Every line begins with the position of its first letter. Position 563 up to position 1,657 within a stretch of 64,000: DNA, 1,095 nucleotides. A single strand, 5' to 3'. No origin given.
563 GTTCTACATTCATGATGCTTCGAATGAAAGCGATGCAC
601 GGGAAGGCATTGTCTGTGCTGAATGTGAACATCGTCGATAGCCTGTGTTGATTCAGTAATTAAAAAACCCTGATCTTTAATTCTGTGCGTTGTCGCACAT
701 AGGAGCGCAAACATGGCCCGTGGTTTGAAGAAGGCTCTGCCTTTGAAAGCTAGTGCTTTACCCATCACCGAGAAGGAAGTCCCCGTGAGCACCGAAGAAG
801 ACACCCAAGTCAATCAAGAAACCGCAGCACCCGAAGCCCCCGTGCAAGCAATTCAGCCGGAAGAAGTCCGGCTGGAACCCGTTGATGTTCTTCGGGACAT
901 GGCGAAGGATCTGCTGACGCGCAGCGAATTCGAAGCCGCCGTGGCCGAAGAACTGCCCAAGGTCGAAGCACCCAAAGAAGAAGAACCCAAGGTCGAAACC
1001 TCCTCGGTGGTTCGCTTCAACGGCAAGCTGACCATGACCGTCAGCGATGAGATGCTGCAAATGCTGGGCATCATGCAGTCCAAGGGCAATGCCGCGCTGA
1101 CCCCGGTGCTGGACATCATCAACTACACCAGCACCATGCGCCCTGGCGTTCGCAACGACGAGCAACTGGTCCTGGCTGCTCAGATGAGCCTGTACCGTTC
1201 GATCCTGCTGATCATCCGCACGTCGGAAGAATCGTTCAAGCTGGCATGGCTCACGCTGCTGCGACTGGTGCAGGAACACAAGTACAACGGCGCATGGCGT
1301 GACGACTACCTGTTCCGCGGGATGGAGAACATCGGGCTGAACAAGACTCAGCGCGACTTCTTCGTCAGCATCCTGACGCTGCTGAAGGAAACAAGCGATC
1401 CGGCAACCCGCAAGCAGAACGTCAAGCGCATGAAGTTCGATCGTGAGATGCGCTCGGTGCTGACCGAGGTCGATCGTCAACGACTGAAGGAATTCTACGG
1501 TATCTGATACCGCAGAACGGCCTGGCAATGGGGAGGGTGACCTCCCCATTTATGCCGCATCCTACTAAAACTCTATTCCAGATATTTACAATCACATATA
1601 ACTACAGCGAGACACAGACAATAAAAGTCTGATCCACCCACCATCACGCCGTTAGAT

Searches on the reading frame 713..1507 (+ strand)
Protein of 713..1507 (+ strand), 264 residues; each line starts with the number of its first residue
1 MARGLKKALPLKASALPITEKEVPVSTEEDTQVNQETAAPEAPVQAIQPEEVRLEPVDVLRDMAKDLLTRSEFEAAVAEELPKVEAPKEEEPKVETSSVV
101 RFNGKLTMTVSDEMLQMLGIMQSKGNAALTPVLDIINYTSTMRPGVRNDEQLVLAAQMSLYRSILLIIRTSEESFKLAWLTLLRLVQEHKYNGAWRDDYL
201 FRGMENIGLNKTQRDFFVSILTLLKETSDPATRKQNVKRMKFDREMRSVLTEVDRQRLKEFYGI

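Call 58: search_protein_families(library=phrogs, proteins=[window:713-1507:+], max_evalue=0.00001)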
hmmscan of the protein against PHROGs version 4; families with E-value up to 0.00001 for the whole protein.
window:713-1507:+ (264 aa): 1 family
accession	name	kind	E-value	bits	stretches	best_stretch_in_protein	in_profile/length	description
phrog_18957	-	unknown function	1.2e-20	75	1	114-263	69-218/222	-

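Call 59: search_protein_families(library=pfam, proteins=[window:713-1507:+], max_evalue=0.001)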
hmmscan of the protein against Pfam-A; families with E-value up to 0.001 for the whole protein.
window:713-1507:+ (264 aa): 0 families
